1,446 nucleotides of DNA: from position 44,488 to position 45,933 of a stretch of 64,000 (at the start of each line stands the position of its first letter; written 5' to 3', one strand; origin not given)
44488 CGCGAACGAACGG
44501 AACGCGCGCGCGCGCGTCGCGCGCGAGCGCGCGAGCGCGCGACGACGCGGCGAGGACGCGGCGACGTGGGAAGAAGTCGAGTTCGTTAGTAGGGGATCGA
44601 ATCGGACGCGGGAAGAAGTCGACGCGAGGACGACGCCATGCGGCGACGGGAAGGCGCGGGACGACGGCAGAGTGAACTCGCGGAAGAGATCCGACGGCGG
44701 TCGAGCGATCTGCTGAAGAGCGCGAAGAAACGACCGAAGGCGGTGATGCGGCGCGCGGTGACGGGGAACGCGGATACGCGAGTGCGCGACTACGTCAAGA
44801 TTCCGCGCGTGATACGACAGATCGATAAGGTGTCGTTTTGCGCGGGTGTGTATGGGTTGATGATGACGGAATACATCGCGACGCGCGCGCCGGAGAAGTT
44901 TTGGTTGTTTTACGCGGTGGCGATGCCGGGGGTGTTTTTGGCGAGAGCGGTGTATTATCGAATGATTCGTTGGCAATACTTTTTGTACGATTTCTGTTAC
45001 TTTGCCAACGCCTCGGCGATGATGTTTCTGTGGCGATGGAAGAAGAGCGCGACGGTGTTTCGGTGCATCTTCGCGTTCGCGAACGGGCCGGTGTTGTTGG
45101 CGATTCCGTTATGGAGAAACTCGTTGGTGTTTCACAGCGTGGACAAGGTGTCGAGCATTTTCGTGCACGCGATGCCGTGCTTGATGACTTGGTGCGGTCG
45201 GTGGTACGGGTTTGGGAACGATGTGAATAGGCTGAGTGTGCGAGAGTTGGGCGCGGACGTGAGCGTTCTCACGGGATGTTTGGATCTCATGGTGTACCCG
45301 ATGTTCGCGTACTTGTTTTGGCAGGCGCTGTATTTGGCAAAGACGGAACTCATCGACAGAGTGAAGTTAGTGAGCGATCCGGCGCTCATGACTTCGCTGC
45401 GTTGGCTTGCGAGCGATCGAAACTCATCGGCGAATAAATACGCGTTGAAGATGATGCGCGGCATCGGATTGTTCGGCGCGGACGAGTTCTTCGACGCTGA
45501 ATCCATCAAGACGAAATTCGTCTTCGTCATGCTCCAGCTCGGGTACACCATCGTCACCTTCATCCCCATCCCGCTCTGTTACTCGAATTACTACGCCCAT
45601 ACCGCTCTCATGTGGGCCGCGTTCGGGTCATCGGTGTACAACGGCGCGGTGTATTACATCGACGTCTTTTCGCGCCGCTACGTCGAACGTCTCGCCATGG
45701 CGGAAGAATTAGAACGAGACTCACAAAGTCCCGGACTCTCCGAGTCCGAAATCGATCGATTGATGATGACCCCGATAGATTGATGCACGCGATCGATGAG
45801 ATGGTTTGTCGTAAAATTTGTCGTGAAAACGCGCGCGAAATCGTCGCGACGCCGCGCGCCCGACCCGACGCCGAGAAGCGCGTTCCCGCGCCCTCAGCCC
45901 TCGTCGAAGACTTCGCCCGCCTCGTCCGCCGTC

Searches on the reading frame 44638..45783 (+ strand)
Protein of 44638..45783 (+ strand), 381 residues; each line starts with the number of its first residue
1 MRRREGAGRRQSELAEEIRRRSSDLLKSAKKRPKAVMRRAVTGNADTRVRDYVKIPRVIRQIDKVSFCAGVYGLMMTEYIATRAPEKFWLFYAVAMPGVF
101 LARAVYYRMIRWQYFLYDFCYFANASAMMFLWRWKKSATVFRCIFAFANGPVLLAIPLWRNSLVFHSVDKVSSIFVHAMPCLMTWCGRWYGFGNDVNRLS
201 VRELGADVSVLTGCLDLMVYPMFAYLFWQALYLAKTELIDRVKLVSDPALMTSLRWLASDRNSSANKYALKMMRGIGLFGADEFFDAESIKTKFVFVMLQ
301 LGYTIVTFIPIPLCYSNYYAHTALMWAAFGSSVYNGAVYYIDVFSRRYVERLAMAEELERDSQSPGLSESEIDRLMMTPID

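Call 46: search_protein_families(library=pfam, proteins=[window:44638-45783:+], max_evalue=0.00001)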
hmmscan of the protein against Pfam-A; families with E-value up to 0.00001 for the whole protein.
window:44638-45783:+ (381 aa): 1 family
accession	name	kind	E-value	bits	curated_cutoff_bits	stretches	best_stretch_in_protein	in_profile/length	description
PF10998.14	DUF2838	-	2.6e-38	131.1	25.2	1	63-173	1-111/111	Protein of unknown function (DUF2838)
